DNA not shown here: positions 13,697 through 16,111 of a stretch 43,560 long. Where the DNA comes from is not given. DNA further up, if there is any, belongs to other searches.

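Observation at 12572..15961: Candidate undescribed defence module: WYL regulator plus DUF4116-repeat/metallophosphoesterase fusion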

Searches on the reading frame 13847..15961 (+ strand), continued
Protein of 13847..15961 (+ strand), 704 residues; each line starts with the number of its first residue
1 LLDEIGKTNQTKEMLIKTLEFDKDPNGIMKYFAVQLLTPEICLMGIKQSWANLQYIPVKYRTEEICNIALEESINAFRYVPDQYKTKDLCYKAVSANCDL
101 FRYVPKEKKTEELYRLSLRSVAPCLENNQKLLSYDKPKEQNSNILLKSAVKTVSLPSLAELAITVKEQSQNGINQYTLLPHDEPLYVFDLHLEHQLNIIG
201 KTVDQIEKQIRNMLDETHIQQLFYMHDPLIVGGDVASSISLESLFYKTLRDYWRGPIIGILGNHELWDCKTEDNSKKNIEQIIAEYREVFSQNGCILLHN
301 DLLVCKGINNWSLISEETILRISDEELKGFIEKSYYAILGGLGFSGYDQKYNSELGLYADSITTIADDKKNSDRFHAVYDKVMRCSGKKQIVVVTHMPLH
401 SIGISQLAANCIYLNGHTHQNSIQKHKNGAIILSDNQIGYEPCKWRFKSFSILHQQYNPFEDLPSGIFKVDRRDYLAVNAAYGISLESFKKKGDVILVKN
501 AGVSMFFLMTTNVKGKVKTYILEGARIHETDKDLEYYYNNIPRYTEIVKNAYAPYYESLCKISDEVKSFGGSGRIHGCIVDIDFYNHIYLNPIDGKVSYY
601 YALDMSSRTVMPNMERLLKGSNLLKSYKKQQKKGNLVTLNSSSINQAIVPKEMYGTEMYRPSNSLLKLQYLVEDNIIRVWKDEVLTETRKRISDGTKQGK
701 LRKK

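Call 29: search_dna_similar(query=window:13847-15961:+, collection=phages, mode=protein, max_evalue=0.00001, max_rows=20)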
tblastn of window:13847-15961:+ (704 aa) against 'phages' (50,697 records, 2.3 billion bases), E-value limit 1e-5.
No match.

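Call 30: search_dna_similar(query=window:13847-15961:+, collection=plasmids, mode=protein, max_evalue=0.00001, max_rows=20)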
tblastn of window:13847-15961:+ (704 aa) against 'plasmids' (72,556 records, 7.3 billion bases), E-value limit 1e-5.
Records with a match: 4; places in all: 4; records where one place covers at least 80% of the query: 0.
Best place of each record, by identity: <60% 4.
By first word of the organism name: Limosilactobacillus 2; Phocaeicola 1; Pseudomonas 1.
By predicted mobility (MOB-suite, as given by PLSDB): non-mobilizable 4.
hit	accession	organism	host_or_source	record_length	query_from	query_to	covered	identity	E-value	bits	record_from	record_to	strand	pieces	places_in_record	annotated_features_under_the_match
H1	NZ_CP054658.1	Limosilactobacillus reuteri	Sus scrofa domesticus,single organism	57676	432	694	37%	27.4%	7e-19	100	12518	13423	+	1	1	hypothetical protein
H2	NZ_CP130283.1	Limosilactobacillus reuteri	Homo sapiens,feces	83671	432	694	37%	27.0%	6e-19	100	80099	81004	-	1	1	hypothetical protein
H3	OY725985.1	Phocaeicola massiliensis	-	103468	9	121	16%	28.2%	2e-7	62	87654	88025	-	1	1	record has no annotation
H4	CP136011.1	Pseudomonas sp. FeN3W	cell culture,marine sediment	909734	21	116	14%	29.2%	2e-6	59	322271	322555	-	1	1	DUF4116 domain-containing protein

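Call 31: get_annotated_region(hit=H1, flank=5000)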
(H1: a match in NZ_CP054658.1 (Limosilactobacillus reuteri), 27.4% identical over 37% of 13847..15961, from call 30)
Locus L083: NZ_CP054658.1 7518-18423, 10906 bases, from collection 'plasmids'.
description: Limosilactobacillus reuteri strain AN417 plasmid pAN417A, complete sequence
organism: Limosilactobacillus reuteri (NCBI taxid 1598)
taxonomy: Bacteria; Bacillota; Bacilli; Lactobacillales; Lactobacillaceae; Limosilactobacillus; Limosilactobacillus reuteri
host: -; source: Sus scrofa domesticus,single organism; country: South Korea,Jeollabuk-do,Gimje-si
typing (MOB-suite, as given by PLSDB): non-mobilizable; replicon rep_cluster_2483
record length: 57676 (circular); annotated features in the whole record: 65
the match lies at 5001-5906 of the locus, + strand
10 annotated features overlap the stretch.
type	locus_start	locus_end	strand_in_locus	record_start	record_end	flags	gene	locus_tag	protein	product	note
CDS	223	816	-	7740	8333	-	-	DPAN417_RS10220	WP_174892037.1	tyrosine-type recombinase/integrase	GO:0015074 - DNA integration [Evidence IEA]; GO:0006310 - DNA recombination [Evidence IEA]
CDS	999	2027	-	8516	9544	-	-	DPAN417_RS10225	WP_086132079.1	SHOCT domain-containing protein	-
CDS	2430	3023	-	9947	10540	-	-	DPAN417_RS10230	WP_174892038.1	LysM domain-containing protein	-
CDS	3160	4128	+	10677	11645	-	-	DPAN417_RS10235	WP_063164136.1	IS30 family transposase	-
CDS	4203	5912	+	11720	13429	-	-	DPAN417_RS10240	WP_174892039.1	hypothetical protein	-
CDS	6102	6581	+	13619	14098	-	-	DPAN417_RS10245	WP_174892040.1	hypothetical protein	-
CDS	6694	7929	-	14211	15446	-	-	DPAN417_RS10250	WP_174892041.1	hypothetical protein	-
CDS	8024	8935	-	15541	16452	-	-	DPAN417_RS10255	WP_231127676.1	site-specific integrase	GO:0015074 - DNA integration [Evidence IEA]; GO:0006310 - DNA recombination [Evidence IEA]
CDS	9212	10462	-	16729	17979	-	-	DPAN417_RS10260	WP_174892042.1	RNA-guided endonuclease TnpB family protein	-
CDS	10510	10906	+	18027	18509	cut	tnpA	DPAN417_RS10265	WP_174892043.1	IS200/IS605 family transposase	-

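Call 33: predict_structure(alignment_id=A4)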
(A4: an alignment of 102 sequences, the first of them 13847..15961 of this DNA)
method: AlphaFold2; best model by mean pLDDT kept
length: 704 residues; sequences in the alignment: 102
mean_pLDDT: 86.2   pTM: 0.71
mean pLDDT of the five models: 86.2, 84.4, 83.7, 83.6, 82.9
residues with pLDDT >= 90: 455; 70-90: 158; 50-70: 28; < 50: 63
segments of 3 or more residues with pLDDT < 50: 127-143, 146-180, 697-704
pLDDT, mean of each block of 10 residues (from residue 1): 82 96 90 97 97 97 98 97 97 94 97 92 50 32 45 38 26 31 87 95 96 90 81 95 97 94 92 91 97 97 88 97 97 92 92 91 95 97 94 95 90 90 88 91 90 78 96 89 76 96 97 95 93 98 95 92 92 89 91 93 84 95 93 95 84 64 84 91 83 53 39
secondary structure, 60 per line:
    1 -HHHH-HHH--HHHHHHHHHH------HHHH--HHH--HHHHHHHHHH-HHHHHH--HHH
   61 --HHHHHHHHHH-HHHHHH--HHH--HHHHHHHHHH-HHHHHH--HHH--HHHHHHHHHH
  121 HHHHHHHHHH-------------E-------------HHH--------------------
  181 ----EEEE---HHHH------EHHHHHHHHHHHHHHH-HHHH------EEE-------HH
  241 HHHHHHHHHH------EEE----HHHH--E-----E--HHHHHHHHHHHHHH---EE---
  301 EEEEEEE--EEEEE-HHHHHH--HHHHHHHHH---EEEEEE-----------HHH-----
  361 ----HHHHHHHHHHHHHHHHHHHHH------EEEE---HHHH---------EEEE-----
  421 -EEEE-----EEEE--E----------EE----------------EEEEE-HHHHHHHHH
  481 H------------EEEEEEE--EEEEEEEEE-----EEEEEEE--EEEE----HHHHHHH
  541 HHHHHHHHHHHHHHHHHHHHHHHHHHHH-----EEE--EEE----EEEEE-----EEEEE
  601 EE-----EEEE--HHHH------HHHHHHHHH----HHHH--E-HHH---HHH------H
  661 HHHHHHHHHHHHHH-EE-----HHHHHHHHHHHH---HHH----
elements in order (helices of 4 or more, strands of 3 or more residues): H2-5 H12-21 H28-31 H39-48 H50-55 H63-72 H74-79 H87-96 H98-103 H111-130 E185-188 H192-195 H203-217 H219-222 E229-231 H239-250 E257-259 H264-267 H279-292 E301-307 E310-314 H316-321 H324-332 E336-341 H365-385 E392-395 H399-402 E412-415 E422-425 E431-434 E466-470 H472-481 E494-500 E503-511 E517-523 E526-529 H534-568 E574-576 E579-581 E586-590 E596-602 E608-611 H614-617 H624-632 H637-640 H660-674 H683-694

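Call 37: fold_search(model_id=the predicted structure, library=pdb)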
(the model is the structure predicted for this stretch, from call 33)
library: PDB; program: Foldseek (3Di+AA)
matches with E <= 10: 1047; with E <= 0.001: 6
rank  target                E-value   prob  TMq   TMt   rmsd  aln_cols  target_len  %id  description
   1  5uq6                  1.3e-04  1.00  0.23  0.48  15.7       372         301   14  PIG PURPLE ACID PHOSPHATASE COMPLEXED WITH PHOSPHATE IN TWO COORDINATION MODES ALONG WITH A BRIDGING HYDROXIDE ION (released 2017-05-24)
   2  1oid_B                1.7e-04  1.00  0.20  0.26  19.9       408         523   12  5'-Nucleotidase (E. coli) with an Engineered Disulfide Bridge (S228C, P513C) (released 2004-06-10)
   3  1ho5_A                3.3e-04  1.00  0.20  0.25  20.3       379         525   13  5'-NUCLEOTIDASE (E. COLI) IN COMPLEX WITH ADENOSINE AND PHOSPHATE (released 2002-03-20)
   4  4wwl                  5.2e-04  0.97  0.19  0.23  23.8       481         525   11  E. coli 5'-nucleotidase mutant I521C labeled with MTSL (intermediate form) (released 2014-11-26)
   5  1ush                  6.7e-04  1.00  0.21  0.28  17.6       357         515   10  5'-NUCLEOTIDASE FROM E. COLI (released 1999-06-15)
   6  1oi8_A                7.5e-04  0.99  0.20  0.26  23.6       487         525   12  5'-Nucleotidase (E. coli) with an Engineered Disulfide Bridge (P90C, L424C) (released 2004-06-10)
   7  1hp1                  1.7e-03  1.00  0.22  0.28  17.5       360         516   11  5'-NUCLEOTIDASE (OPEN FORM) COMPLEX WITH ATP (released 2002-03-20)
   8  5fi9_B                4.2e-03  0.90  0.22  0.27  24.0       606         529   11  Closed form of murine Acid Sphingomyelinase in complex with bisphosphonate inhibitor AbPA (released 2016-07-06)
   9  6x1z_B                6.3e-03  1.00  0.20  0.38   8.7       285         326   12  Mre11 dimer in complex with small molecule modulator PFMJ (released 2020-06-10)
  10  5jjt_B                1.2e-02  0.54  0.15  0.21  24.1       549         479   10  Crystal structure of a type 5 serine/threonine protein phosphatase from Arabidopsis thaliana (released 2017-04-26)
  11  5ebe_B                1.4e-02  0.91  0.19  0.30  15.7       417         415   10  Structure of human sphingomyelinase phosphodiesterase like 3A (SMPDL3A) with 5' CMP (released 2016-01-20)
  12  6xh5_A                1.5e-02  0.51  0.12  0.20  20.0       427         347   10  Hierarchical design of multi-scale protein complexes by combinatorial assembly of oligomeric helical bundle and repeat (released 2021-06-02)
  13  7obe_A                1.5e-02  0.44  0.15  0.20  25.1       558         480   11  X-ray structure of the phosphatase PAPP5 from Arabidopsis thaliana (released 2021-06-09)
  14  3b8i_B                1.6e-02  0.90  0.15  0.29  11.9       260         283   12  Crystal Structure of Oxaloacetate Decarboxylase from Pseudomonas Aeruginosa (PA4872) in complex with oxalate and Mg2+. (released 2008-01-01)
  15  7obe_B                1.8e-02  0.47  0.16  0.21  24.9       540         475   10  X-ray structure of the phosphatase PAPP5 from Arabidopsis thaliana (released 2021-06-09)
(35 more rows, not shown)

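Call 38: search_protein_families(library=pfam, proteins=[L083:4203-5912:+, L001:1029-3002:+, L001:3459-3761:+, L002:4096-5508:+, L009:6378-7727:+, L009:3439-4479:+], max_evalue=0.05)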
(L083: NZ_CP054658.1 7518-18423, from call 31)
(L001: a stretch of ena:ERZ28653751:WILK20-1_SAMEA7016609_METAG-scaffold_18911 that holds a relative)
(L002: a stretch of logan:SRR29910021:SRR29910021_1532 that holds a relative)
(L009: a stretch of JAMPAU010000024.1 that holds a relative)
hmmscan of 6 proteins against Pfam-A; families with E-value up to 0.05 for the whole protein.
L083:4203-5912:+ (569 aa): 0 families

L001:1029-3002:+ (657 aa): 0 families

L001:3459-3761:+ (100 aa): 0 families

L002:4096-5508:+ (470 aa): 1 family
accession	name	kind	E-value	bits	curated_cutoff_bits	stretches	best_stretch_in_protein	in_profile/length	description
PF01936.24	NYN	-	3e-09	38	24.2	1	253-367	4-124/145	NYN domain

L009:6378-7727:+ (449 aa): 2 families
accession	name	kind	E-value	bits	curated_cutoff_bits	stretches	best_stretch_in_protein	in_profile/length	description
PF25164.1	CoiA_N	-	7.2e-06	25.9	26.3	1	31-69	11-49/50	Competence protein CoiA, N-terminal domain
PF09345.15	SiaC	-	0.025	14.7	24.5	0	377-434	23-82/120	SiaC family regulatory phosphoprotein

L009:3439-4479:+ (346 aa): 3 families
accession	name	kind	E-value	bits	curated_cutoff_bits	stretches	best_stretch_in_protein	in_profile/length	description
PF13280.12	WYL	-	1e-10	41.9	21.8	1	149-222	2-68/70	WYL domain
PF08279.18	HTH_11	-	0.011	16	25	0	46-72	23-49/55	HTH domain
PF02186.21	TFIIE_beta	-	0.014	16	28.1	0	15-57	3-41/66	TFIIE beta subunit core domain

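Call 48: find_encoding_contigs(protein=P0041, flank=10000, max_places=4)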
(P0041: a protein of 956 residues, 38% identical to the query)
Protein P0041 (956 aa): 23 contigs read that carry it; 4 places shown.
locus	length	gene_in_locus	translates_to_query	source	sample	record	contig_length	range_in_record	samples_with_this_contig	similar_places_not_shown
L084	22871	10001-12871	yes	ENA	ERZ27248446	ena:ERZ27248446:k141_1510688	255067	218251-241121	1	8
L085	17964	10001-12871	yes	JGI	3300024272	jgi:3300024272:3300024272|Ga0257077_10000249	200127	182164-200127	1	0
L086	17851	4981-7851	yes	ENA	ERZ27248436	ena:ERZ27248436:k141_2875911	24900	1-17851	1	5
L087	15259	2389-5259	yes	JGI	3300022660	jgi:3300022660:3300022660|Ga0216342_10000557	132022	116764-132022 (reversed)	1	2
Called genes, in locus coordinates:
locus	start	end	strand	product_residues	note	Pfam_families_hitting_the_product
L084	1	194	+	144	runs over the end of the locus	PF03840:SecG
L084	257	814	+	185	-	-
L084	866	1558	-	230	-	PF00687:Ribosomal_L1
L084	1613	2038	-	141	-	PF03946:Ribosomal_L11_N, PF00298:Ribosomal_L11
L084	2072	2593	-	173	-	PF02357:NusG, PF00467:KOW (weak)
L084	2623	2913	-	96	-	PF00584:SecE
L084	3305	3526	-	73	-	-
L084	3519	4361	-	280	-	PF00763:THF_DHG_CYH, PF02882:THF_DHG_CYH_C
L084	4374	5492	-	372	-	PF01790:LGT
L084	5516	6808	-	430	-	PF00675:Peptidase_M16, PF05193:Peptidase_M16_C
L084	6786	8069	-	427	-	PF05193:Peptidase_M16_C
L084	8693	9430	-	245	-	PF08378:NERD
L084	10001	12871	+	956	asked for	PF13475:DUF4116, PF00149:Metallophos (weak)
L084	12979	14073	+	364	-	PF01926:MMR_HSR1, PF02421:FeoB_N, PF06071:YchF-GTPase_C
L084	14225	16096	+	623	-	PF00037:Fer4 (weak), PF12797:Fer4_2 (faint), PF12837:Fer4_6 (weak), PF12838:Fer4_7 (weak), PF13187:Fer4_9 (weak), PF13237:Fer4_10, PF02906:Fe_hyd_lg_C, PF00015:MCPsignal, +1 more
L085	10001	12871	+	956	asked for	PF13475:DUF4116, PF00149:Metallophos (weak)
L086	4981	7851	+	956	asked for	PF13475:DUF4116, PF00149:Metallophos (weak)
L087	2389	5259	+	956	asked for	PF13475:DUF4116, PF00149:Metallophos (weak)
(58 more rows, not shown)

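Call 49: find_encoding_contigs(protein=P0109, flank=10000, max_places=4)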
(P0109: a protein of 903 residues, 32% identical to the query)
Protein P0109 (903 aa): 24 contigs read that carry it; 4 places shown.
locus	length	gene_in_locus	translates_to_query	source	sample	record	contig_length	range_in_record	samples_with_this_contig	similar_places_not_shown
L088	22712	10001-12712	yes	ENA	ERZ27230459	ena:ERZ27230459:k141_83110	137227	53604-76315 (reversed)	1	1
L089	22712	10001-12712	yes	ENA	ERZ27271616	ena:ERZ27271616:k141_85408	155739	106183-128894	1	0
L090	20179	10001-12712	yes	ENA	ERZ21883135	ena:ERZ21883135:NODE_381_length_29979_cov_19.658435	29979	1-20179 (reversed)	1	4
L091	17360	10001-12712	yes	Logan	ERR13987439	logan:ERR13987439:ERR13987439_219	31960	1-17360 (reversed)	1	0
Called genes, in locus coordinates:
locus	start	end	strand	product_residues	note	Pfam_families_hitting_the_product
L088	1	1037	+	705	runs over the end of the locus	PF08206:OB_RNB, PF17876:CSD2 (faint), PF00773:RNB, PF00575:S1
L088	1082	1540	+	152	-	PF01668:SmpB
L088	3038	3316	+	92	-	-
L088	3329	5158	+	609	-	PF08706:D5_N (weak), PF19263:DUF5906, PF03288:Pox_D5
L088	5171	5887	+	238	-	-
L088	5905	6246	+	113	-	-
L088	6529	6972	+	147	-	PF21983:NikA-like (weak), PF05713:MobC (weak)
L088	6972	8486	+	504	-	-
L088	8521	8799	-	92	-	-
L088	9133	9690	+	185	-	PF01656:CbiA, PF09140:MipZ (faint), PF10609:ParA (weak), PF13614:AAA_31 (faint)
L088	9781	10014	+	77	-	-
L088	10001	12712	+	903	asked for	PF13475:DUF4116, PF00149:Metallophos (weak)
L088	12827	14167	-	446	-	-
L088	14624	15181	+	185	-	PF01872:RibD_C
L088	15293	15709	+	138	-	PF01243:PNPOx_N, PF16242:Pyrid_ox_like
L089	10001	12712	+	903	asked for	PF13475:DUF4116, PF00149:Metallophos (weak)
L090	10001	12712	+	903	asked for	PF13475:DUF4116, PF00149:Metallophos (weak)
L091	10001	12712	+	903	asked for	PF13475:DUF4116, PF00149:Metallophos (weak)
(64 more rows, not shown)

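Call 50: find_encoding_contigs(protein=P0111, flank=10000, max_places=2)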
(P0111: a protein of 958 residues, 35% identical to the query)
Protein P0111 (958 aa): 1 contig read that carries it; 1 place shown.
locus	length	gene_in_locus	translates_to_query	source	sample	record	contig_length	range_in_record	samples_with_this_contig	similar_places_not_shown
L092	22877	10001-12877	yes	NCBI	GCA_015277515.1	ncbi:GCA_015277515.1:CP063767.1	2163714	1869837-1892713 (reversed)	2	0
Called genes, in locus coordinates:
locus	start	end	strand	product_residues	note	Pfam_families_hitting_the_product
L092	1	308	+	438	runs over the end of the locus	PF12837:Fer4_6 (faint), PF13183:Fer4_8 (faint), PF00037:Fer4 (faint), PF12838:Fer4_7 (weak), PF25160:LdpA_Fe-S-bd (weak), PF13237:Fer4_10 (weak), PF12838:Fer4_7 (weak), PF13187:Fer4_9, +2 more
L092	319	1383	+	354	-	PF01926:MMR_HSR1, PF02421:FeoB_N (weak), PF06071:YchF-GTPase_C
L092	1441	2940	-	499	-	PF03816:LytR_cpsA_psr, PF13399:LytR_C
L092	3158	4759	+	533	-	PF00117:GATase, PF07722:Peptidase_C26 (weak), PF02540:NAD_synthase (weak), PF00958:GMP_synt_C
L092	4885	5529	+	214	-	PF13338:AbiEi_4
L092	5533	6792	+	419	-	-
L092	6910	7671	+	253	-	PF13338:AbiEi_4 (weak)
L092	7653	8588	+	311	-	PF08843:AbiEii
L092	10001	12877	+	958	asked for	PF13475:DUF4116 (faint)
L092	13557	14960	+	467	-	PF13276:HTH_21, PF00665:rve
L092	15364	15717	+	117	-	PF01022:HTH_5, PF12840:HTH_20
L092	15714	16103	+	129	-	PF06953:ArsD, PF13192:Thioredoxin_3 (weak)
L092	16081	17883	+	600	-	PF01695:IstB_IS21 (faint), PF01656:CbiA, PF02374:ArsA_ATPase, PF13614:AAA_31, PF01656:CbiA (weak), PF02374:ArsA_ATPase, PF13614:AAA_31 (weak), PF02374:ArsA_ATPase, +9 more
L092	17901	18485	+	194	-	PF18978:DUF5714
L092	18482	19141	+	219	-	PF01758:SBF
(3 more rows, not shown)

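Call 59: search_solved_structures(query=A4, max_evalue=1)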
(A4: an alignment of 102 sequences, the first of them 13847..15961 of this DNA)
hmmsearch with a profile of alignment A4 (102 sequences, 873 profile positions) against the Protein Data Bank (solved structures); distinct sequences matched with E-value up to 1: 7.
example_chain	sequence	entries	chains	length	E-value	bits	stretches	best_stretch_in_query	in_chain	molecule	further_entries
6unc_A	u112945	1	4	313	0.0013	20.2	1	387-434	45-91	Metallophos domain-containing protein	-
4ufs_A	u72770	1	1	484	0.041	15.2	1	82-265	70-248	LEUCINE-RICH REPEAT-CONTAINING G-PROTEIN COUPLED RECEPTOR 5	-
4ufr_A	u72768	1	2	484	0.041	15.2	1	82-265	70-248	LEUCINE-RICH REPEAT-CONTAINING G-PROTEIN COUPLED RECEPTOR 5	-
4kng_A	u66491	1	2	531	0.05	14.9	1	82-265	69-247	Leucine-rich repeat-containing G-protein coupled receptor 5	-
4bsr_A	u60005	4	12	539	0.051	14.9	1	82-265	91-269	LEUCINE-RICH REPEAT-CONTAINING G-PROTEIN COUPLED RECEPTOR 5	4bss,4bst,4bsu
7udj_H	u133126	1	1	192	0.14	13.4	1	103-269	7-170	De novo designed helical repeat protein RPB_PEW3_R4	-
3cpq_A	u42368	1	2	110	0.77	11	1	663-708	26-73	50S ribosomal protein L30e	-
